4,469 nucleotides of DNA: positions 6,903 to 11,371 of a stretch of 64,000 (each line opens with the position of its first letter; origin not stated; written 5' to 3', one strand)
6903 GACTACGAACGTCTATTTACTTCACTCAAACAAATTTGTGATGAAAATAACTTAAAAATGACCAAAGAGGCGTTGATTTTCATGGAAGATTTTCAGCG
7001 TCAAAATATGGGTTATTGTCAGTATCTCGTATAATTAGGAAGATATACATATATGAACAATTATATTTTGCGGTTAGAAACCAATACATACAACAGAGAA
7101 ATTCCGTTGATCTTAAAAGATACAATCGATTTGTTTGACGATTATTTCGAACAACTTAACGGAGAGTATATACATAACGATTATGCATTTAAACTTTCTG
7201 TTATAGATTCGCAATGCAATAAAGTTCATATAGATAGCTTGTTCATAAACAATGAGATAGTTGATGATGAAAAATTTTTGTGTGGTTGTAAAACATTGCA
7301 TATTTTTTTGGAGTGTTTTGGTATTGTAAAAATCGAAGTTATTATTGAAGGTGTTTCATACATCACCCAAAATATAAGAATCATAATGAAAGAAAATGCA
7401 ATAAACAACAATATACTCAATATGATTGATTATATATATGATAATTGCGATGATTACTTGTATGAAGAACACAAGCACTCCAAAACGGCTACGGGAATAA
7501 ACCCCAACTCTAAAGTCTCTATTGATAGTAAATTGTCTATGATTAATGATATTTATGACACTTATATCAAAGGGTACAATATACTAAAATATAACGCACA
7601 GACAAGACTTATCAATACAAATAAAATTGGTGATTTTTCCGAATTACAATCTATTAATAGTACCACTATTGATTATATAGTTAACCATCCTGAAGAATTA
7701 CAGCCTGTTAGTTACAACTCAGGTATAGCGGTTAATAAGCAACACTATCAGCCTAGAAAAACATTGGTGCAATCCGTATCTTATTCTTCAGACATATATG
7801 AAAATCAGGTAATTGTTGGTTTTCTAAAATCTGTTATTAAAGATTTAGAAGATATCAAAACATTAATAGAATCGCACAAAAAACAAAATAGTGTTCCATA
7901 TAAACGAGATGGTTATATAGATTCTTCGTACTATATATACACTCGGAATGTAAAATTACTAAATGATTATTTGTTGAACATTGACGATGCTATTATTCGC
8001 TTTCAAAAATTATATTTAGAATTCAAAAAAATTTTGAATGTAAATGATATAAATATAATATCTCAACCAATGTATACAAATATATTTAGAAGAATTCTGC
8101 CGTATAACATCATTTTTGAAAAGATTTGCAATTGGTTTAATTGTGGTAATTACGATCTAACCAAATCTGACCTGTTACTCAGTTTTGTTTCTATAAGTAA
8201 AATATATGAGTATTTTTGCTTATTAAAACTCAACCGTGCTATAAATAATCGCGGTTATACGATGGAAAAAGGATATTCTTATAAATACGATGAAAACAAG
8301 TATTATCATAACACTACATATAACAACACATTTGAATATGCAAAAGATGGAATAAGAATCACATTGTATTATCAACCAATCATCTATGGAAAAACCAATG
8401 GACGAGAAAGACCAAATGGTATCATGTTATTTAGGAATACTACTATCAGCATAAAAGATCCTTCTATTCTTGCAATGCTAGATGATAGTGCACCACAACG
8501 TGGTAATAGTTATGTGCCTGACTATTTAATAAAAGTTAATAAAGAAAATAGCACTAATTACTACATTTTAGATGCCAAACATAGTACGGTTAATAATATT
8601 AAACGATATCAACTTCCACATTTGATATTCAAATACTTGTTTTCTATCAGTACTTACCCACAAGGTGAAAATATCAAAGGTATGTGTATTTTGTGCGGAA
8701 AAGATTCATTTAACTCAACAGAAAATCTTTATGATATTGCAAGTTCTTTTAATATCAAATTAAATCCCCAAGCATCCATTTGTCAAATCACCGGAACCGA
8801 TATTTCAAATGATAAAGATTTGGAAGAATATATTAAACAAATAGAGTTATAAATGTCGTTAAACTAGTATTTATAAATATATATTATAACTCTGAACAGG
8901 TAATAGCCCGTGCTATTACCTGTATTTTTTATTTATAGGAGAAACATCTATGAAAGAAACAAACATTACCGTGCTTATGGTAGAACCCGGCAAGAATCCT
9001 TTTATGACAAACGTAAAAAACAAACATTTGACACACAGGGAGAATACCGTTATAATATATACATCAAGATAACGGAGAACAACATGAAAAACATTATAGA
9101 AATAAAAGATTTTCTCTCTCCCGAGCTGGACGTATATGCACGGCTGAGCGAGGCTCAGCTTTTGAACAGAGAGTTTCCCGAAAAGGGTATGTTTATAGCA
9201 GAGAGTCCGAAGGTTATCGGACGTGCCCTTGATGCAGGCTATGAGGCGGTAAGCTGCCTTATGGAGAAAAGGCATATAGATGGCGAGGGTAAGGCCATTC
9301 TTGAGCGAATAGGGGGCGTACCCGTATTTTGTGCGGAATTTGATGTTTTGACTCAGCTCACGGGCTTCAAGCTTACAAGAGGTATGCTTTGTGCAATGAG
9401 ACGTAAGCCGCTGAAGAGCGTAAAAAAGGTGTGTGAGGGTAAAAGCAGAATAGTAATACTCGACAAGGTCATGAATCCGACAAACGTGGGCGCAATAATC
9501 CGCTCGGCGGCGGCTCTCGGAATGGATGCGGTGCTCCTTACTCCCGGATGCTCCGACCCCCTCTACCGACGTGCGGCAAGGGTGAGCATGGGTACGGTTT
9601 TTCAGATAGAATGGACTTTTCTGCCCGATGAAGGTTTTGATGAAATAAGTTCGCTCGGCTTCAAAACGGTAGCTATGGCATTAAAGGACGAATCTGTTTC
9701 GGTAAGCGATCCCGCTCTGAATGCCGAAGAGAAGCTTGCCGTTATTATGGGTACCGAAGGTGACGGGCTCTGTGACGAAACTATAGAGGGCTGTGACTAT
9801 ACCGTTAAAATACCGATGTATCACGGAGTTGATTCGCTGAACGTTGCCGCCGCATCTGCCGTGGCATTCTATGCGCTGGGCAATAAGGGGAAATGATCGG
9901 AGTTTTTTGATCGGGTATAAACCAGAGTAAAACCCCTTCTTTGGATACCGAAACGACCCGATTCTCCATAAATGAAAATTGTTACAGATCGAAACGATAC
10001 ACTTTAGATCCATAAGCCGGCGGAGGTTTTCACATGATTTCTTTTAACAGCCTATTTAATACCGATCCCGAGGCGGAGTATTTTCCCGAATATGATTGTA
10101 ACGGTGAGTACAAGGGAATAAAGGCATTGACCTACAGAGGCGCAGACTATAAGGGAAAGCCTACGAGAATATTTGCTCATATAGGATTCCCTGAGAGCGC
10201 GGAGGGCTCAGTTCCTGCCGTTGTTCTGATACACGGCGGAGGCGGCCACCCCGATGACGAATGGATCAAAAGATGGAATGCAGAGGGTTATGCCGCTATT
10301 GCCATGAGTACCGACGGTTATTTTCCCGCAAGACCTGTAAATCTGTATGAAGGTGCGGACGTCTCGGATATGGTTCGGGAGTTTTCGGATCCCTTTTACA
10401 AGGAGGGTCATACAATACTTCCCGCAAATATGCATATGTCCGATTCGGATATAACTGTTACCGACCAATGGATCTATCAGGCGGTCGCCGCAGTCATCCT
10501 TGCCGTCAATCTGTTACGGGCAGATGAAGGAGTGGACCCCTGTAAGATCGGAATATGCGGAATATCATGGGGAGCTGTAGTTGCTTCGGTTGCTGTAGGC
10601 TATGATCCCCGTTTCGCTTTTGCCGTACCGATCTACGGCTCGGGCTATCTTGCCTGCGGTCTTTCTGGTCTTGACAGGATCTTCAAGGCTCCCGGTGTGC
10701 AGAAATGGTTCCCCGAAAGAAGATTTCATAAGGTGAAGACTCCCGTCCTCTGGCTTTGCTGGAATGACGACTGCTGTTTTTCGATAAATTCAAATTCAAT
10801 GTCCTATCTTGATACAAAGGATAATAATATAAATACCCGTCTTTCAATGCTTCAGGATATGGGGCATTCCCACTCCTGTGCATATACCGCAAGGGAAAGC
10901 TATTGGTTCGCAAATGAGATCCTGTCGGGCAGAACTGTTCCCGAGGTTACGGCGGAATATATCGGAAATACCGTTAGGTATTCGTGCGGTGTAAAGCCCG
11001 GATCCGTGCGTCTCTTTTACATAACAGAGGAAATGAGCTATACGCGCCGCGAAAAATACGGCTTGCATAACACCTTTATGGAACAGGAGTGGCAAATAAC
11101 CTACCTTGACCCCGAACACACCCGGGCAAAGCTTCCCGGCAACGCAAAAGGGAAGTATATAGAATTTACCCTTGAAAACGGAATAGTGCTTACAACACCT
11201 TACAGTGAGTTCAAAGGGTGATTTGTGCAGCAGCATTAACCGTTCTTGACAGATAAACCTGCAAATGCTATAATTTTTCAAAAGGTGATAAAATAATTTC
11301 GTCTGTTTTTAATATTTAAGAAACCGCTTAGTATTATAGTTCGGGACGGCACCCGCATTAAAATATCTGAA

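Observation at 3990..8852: Divergent McrBC-like / coiled-coil nuclease (CoCoNuT-like) two-gene module on an AT-rich islet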

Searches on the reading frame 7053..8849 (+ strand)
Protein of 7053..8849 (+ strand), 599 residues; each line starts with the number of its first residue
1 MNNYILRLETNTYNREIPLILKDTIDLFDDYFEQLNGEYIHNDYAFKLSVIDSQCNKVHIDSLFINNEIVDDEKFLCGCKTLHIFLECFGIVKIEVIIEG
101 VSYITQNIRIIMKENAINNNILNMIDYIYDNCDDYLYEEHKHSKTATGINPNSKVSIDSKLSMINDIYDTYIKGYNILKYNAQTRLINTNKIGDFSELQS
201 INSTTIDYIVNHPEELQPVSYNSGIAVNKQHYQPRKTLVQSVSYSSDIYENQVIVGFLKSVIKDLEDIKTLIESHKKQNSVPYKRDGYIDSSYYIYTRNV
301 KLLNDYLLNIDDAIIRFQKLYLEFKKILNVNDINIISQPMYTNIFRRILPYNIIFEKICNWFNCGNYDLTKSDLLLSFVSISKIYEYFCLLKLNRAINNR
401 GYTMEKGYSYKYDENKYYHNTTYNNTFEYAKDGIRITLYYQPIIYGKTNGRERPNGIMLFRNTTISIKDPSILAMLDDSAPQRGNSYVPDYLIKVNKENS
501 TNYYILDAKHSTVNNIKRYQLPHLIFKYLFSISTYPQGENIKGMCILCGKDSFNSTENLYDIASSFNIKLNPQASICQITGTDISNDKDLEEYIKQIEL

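Call 6: search_protein_families(library=pfam, proteins=[window:7053-8849:+], max_evalue=1)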
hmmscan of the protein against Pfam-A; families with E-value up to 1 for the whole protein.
window:7053-8849:+ (599 aa): 3 families
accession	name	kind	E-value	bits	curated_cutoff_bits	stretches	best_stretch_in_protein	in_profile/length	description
PF04411.18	PDDEXK_7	-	2e-07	31.7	22.1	1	383-449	1-72/164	PD-(D/E)XK nuclease superfamily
PF09823.15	DUF2357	-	2.7e-07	30.5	23.3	1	119-279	40-194/251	Domain of unknown function (DUF2357)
PF02423.21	OCD_Mu_crystall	-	0.11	11.9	24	1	443-480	273-310/314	Ornithine cyclodeaminase/mu-crystallin family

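Call 7: search_protein_families(library=padloc, proteins=[window:7053-8849:+], max_evalue=1)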
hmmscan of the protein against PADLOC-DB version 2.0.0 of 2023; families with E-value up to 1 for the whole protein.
window:7053-8849:+ (599 aa): 0 families

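Call 8: search_protein_families(library=ncbifam, proteins=[window:7053-8849:+], max_evalue=1)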
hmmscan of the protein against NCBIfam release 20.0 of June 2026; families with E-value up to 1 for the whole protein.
window:7053-8849:+ (599 aa): 0 families

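Call 16: search_solved_structures(query=window:7053-8849:+, max_evalue=1, show_alignments=2)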
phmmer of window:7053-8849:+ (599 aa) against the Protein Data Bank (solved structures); distinct sequences matched with E-value up to 1: 0.

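Call 18: find_homologous_proteins(query=window:7053-8849:+, max_evalue=0.001)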
Query window:7053-8849:+ (599 aa): 66 proteins with E <= 0.001 among 6310 candidates.
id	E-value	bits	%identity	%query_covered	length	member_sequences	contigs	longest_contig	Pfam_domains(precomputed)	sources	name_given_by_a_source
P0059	4.2e-280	948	68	100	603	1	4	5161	PF09823.16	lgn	-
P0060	1.3e-278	944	68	100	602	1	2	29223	PF09823.16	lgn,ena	-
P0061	5.4e-276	935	68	99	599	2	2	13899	PF04411.19,PF09823.16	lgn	-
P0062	5.9e-275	931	67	100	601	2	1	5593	PF09823.16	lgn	-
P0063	9.6e-264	894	66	100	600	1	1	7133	PF09823.16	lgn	-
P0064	2.5e-257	873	64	100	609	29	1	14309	PF09823.16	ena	-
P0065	2.8e-256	870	63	100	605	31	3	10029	PF09823.16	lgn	-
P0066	5.8e-256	869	63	100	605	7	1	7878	PF04411.19,PF09823.16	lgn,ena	-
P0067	1.5e-255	867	63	100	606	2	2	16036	PF09823.16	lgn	-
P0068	6.8e-255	865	63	100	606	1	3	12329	PF04411.19,PF09823.16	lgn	-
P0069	2.5e-254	863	63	100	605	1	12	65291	PF04411.19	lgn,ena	-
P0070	2.4e-253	860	62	100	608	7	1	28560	PF09823.16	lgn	-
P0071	8.9e-253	858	63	100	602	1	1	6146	PF04411.19,PF09823.16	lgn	-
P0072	2.2e-252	857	63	100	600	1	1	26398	PF04411.19,PF09823.16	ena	-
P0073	3.2e-251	853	62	100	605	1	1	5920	PF04411.19,PF09823.16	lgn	-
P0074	1.0e-250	851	62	100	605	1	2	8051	PF04411.19,PF09823.16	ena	-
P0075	3.1e-250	850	63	100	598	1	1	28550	PF09823.16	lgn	-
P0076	6.5e-250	849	63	100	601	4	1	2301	PF09823.16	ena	-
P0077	2.3e-249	847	63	100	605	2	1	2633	PF09823.16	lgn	-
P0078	2.4e-249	847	62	100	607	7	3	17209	PF09823.16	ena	-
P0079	7.1e-248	842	61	100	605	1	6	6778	PF04411.19,PF09823.16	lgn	-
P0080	8.4e-247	838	62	100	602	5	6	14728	PF04411.19,PF09823.16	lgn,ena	-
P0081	3.1e-246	837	62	100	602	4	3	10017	PF04411.19,PF09823.16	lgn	-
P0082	3.9e-246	836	61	100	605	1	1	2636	PF09823.16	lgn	-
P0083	7.1e-245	832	61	100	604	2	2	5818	PF09823.16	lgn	-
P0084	8.7e-245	832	62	100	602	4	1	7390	PF04411.19,PF09823.16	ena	-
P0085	3.3e-239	813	59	100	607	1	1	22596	PF09823.16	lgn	-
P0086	8.9e-232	789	58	100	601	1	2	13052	PF04411.19,PF09823.16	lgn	-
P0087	6.4e-222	756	57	99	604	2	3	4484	PF09823.16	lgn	-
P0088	2.9e-216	738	56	100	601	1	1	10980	PF04411.19,PF09823.16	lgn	-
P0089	4.1e-213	727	62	85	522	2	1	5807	PF09823.16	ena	-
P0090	1.2e-207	709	54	100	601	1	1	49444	PF09823.16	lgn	-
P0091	1.4e-198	679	56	99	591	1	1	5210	PF09823.16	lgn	-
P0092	2.2e-183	629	49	100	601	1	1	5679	PF09823.16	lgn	-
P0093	7.8e-180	617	49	96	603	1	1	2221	PF09823.16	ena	-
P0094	1.4e-178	613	50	97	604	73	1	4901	PF09823.16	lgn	-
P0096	4.1e-169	582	47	100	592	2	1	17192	PF09823.16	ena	-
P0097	4.8e-168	578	47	95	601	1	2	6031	PF09823.16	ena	-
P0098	1.3e-165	570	49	96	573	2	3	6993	PF04411.19,PF09823.16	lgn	-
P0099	1.0e-164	567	48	99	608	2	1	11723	PF09823.16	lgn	-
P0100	3.5e-162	559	47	99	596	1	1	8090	PF09823.16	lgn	-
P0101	1.0e-161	558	67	61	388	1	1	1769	PF09823.16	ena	-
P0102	1.4e-160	554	47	98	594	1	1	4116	PF09823.16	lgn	-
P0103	9.1e-147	508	44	98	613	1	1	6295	PF09823.16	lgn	-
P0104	6.2e-141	489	41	98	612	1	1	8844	PF09823.16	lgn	-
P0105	1.5e-136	474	41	98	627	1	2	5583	PF09823.16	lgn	-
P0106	7.5e-131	456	41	100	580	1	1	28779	PF04411.19,PF09823.16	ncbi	-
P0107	2.7e-129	450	41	96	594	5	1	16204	PF09823.16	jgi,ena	-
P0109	5.3e-116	407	41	95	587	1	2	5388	PF04411.19,PF09823.16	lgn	-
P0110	5.9e-116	406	41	95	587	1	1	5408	PF04411.19,PF09823.16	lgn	-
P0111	7.8e-116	406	40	98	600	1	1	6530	PF04411.19,PF09823.16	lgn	-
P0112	3.9e-113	397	39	98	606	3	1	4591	PF09823.16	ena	-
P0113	5.7e-109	383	39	90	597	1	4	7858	PF09823.16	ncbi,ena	-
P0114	5.1e-108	380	38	93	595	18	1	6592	PF04411.19,PF09823.16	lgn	-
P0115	1.2e-107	379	39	87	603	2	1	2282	PF09823.16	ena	-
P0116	1.7e-107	379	38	93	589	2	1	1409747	PF04411.19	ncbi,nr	ncbi:MAG: nuclease domain-containing protein [Ruminococcus flavefaciens]|nr:nuclease domain-containi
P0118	8.2e-96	340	43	64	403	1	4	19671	PF04411.19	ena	-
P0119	7.4e-91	324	51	52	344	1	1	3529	PF09823.16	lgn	-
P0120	9.1e-88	313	34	98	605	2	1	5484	PF09823.16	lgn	-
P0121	5.6e-57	212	31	91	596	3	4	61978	PF09823.16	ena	-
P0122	8.8e-54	201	30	82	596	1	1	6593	PF09823.16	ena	-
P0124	1.1e-23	102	25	79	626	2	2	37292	PF09823.16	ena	-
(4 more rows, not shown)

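Call 49: predict_structure(alignment_id=A2)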
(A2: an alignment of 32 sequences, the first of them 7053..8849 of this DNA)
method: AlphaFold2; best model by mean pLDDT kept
length: 599 residues; sequences in the alignment: 32
mean_pLDDT: 81.9   pTM: 0.67
mean pLDDT of the five models: 81.9, 81.7, 80.9, 80.1, 78.8
residues with pLDDT >= 90: 201; 70-90: 293; 50-70: 71; < 50: 34
segments of 3 or more residues with pLDDT < 50: 25-33, 139-152, 469-476
pLDDT, mean of each block of 10 residues (from residue 1): 85 88 56 63 92 90 74 83 85 83 85 82 84 63 29 59 89 92 88 87 88 89 81 90 89 95 91 72 76 69 82 95 92 89 92 93 67 55 87 94 90 68 85 94 81 76 72 51 81 92 93 82 87 81 92 89 87 91 90 91
secondary structure, 60 per line:
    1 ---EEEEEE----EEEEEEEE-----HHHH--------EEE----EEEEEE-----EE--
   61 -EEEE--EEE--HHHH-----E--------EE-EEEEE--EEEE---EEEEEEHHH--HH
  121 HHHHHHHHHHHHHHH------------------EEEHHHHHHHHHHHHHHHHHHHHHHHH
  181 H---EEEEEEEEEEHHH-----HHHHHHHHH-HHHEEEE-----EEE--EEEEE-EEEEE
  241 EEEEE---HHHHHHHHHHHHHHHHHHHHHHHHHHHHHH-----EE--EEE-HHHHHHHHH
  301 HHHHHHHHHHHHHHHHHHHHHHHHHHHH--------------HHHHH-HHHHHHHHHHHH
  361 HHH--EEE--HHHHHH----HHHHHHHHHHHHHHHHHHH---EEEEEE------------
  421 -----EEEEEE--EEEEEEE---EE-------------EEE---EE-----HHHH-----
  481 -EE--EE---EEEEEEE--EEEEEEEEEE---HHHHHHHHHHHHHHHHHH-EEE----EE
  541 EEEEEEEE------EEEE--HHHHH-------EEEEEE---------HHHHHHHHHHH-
elements in order: E4-9 E14-21 H27-30 E39-41 E46-51 E62-65 E68-70 H73-76 E94-98 E101-104 E108-113 H119-135 E154-156 H157-181 E185-194 H203-211 E216-219 E225-227 E230-234 E236-245 H249-278 E288-290 H292-328 H343-347 H349-363 E366-368 H371-376 H381-399 E403-408 E426-431 E434-440 E459-461 H472-475 E491-497 E500-509 H513-530 E532-534 E539-548 E555-558 H561-565 E573-578 H588-598

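Call 53: fold_search(model_id=the predicted structure, library=pdb)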
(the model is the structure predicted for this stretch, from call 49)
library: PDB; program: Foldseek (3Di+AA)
matches with E <= 10: 263; with E <= 0.001: 1
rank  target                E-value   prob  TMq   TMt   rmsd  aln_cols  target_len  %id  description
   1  7vsr_M                2.8e-04  1.00  0.17  0.31  12.4       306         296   12  Structure of McrBC (stalkless mutant) (released 2023-02-15)
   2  6hz4_N                4.3e-03  0.99  0.13  0.38   7.9       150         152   18  Structure of McrBC without DNA binding domains (one half of the full complex) (released 2019-07-24)
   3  7z0l_B                3.4e-01  0.08  0.10  0.16  28.2       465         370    8  IL-27 signalling complex (released 2022-07-27)
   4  5azs_B                3.4e-01  0.04  0.08  0.10  44.3       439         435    7  Crystal structure of a membrane protein from Pseudomonas aeruginosa (released 2016-06-08)
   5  2bam_A                5.7e-01  0.38  0.11  0.25   7.0       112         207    8  RESTRICTION ENDONUCLEASE BAMHI COMPLEX WITH DNA AND CALCIUM IONS (PRE-REACTIVE COMPLEX). (released 1999-10-31)
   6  2oyq_D                6.4e-01  0.09  0.08  0.06  21.8       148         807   12  Crystal structure of RB69 gp43 in complex with DNA with 5-NIMP opposite an abasic site analog (released 2007-10-23)
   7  9j3d_A                7.0e-01  0.05  0.10  0.13  43.7       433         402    8  Cryo-EM structure of TMexCD1-TOprJ1 (released 2025-08-13)
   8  9rmm_A                7.4e-01  0.05  0.09  0.11  31.8       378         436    6  Crystal structure of outer membrane SilC (released 2025-07-23)
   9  3bam_A                7.8e-01  0.33  0.11  0.24   8.1       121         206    9  RESTRICTION ENDONUCLEASE BAMHI COMPLEX WITH DNA AND MANGANESE IONS (POST-REACTIVE COMPLEX) (released 1999-01-13)
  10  5azs_C                7.8e-01  0.03  0.08  0.10  44.9       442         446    7  Crystal structure of a membrane protein from Pseudomonas aeruginosa (released 2016-06-08)
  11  2bam_B                9.1e-01  0.25  0.11  0.24   8.6       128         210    8  RESTRICTION ENDONUCLEASE BAMHI COMPLEX WITH DNA AND CALCIUM IONS (PRE-REACTIVE COMPLEX). (released 1999-10-31)
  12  4zt4_A                9.1e-01  0.03  0.07  0.07  27.9       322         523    8  Trypanosoma brucei methionyl-tRNA synthetase in complex with inhibitorN-(3,5-dichlorobenzyl)-2,2-difluoro-N'-(1H-imida (released 2016-05-04)
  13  9qq6_A                9.1e-01  0.01  0.06  0.08  50.1       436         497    8  Structure of the Azotobacter vinelandii NifL-NifA complex (released 2025-06-18)
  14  9rmm_C                1.0e+00  0.05  0.09  0.11  31.4       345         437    6  Crystal structure of outer membrane SilC (released 2025-07-23)
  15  9hyj_B                1.1e+00  0.04  0.07  0.09  18.1       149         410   12  AlfB fucosidase in complex with Fucose (released 2025-06-04)
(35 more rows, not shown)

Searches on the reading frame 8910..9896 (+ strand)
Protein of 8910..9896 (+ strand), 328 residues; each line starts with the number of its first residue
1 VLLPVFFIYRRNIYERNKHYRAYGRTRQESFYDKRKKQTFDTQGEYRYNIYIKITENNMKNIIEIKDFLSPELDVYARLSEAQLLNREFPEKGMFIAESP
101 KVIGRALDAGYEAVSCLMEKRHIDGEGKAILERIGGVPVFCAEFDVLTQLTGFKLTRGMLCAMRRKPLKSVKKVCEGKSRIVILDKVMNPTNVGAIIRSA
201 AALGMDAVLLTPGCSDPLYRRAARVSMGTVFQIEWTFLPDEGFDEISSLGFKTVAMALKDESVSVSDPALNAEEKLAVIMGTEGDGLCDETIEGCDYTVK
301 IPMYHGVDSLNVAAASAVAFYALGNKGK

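Call 12: search_protein_families(library=pfam, proteins=[window:8910-9896:+], max_evalue=0.001)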
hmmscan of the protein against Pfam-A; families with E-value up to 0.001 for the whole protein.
window:8910-9896:+ (328 aa): 1 family
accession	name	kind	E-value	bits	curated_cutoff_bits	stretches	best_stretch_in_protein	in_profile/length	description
PF00588.24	SpoU_methylase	-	3.4e-33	115.2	29.7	1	181-321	3-142/142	SpoU rRNA Methylase family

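Call 80: find_encoding_contigs(protein=window:9084-9896:+, flank=9000, max_places=8)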
Protein window:9084-9896:+ (270 aa): 22 contigs read that carry it; 2 places shown.
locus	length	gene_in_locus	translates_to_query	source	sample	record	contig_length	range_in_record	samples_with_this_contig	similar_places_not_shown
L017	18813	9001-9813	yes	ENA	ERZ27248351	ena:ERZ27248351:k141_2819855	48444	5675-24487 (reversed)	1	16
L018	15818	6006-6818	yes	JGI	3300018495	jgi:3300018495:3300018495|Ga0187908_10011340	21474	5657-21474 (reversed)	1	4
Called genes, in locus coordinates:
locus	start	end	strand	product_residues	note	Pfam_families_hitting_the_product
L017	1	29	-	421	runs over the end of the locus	PF00079:Serpin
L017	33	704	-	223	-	-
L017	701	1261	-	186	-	PF04542:Sigma70_r2 (weak), PF08281:Sigma70_r4_2 (weak)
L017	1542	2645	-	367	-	PF02595:Gly_kinase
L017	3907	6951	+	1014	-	-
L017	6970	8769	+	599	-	PF09823:DUF2357 (weak), PF04411:PDDEXK_7 (faint)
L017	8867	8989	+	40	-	-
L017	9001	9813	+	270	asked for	PF00588:SpoU_methylase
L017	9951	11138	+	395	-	PF05448:AXE1 (weak), PF01738:DLH (weak)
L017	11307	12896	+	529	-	-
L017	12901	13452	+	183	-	-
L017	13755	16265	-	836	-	PF08341:TED, PF16555:GramPos_pilinD1, PF17802:SpaA, PF00746:Gram_pos_anchor (weak)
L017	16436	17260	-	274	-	PF04203:Sortase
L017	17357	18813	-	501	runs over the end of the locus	PF17802:SpaA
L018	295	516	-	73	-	-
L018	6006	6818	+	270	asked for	PF00588:SpoU_methylase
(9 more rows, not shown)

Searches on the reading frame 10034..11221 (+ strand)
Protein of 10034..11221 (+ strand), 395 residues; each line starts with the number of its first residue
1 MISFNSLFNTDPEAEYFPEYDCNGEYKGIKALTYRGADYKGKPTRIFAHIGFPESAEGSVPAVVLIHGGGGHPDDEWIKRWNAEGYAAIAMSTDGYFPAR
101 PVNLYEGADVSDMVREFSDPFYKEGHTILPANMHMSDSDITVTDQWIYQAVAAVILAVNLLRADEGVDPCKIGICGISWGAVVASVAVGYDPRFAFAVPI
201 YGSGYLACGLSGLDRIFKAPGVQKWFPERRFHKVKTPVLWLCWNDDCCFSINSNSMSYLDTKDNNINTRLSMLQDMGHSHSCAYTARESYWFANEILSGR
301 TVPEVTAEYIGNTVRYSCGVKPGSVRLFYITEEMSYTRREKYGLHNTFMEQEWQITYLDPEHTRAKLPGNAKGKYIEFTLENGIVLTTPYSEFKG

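Call 12: search_protein_families(library=pfam, proteins=[window:10034-11221:+], max_evalue=0.001)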
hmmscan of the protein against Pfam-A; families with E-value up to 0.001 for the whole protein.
window:10034-11221:+ (395 aa): 2 families
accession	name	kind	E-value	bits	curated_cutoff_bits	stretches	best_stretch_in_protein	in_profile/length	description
PF01738.24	DLH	-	8.7e-08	32.5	21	1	50-285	5-193/217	Dienelactone hydrolase family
PF05448.18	AXE1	-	5e-06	25.9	21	1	28-201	55-207/321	Acetyl xylan esterase (AXE1)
